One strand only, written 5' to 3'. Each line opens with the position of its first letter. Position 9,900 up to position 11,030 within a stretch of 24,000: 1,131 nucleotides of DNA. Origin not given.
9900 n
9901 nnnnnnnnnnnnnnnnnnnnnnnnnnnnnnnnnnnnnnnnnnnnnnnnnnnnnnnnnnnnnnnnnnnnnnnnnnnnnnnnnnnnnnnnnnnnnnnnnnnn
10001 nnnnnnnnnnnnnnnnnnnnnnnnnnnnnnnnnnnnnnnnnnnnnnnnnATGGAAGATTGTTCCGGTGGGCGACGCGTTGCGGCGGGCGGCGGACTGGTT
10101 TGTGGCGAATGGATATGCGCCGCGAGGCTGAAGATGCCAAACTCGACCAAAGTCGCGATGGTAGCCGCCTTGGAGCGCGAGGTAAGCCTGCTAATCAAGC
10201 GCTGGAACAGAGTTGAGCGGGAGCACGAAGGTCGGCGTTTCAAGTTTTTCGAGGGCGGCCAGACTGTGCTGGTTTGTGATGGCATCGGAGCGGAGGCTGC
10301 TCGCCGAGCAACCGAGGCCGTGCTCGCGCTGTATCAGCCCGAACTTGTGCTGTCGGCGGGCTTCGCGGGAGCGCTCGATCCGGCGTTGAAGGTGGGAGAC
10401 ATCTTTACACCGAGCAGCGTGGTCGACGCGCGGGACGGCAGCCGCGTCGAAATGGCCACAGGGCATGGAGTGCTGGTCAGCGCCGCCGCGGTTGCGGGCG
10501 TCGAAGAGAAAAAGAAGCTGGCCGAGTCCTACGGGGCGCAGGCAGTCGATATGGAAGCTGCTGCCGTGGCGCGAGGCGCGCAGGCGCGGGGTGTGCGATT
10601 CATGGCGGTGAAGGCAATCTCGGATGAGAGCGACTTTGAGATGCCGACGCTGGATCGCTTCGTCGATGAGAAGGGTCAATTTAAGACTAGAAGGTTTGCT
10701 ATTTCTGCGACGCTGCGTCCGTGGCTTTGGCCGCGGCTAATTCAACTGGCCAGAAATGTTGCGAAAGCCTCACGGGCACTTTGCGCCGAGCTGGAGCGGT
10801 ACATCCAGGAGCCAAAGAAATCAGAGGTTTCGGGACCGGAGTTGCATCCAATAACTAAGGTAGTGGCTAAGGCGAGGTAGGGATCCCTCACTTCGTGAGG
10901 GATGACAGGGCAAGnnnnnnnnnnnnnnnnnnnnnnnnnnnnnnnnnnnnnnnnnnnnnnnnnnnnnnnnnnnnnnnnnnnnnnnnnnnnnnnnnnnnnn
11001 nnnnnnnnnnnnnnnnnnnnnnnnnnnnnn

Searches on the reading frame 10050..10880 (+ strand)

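Call 75: search_protein_families(library=ncbifam, proteins=[window:10050-10880:+], max_evalue=1e-10)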
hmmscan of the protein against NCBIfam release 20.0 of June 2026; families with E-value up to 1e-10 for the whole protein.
window:10050-10880:+ (276 aa): 5 families
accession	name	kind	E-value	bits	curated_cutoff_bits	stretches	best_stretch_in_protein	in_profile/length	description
TIGR03468.1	HpnG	hypoth_equivalog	1.2e-31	110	187.1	1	71-244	21-209/212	hopanoid-associated phosphorylase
NF004079.0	PRK05584.1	equivalog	8.9e-21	74.4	169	0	34-124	2-95/232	5'-methylthioadenosine/adenosylhomocysteine nucleosidase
TIGR03664.1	fut_nucase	equivalog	1.7e-16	60.6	124.7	0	37-127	3-92/228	futalosine hydrolase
NF005476.0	PRK07077.1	equivalog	5.3e-15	55.3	215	1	81-246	38-226/243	phosphorylase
TIGR01704.1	MTA_SAH-Nsdase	equivalog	1.3e-13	51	73.8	0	34-120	1-90/229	5'-methylthioadenosine/S-adenosylhomocysteine nucleosidase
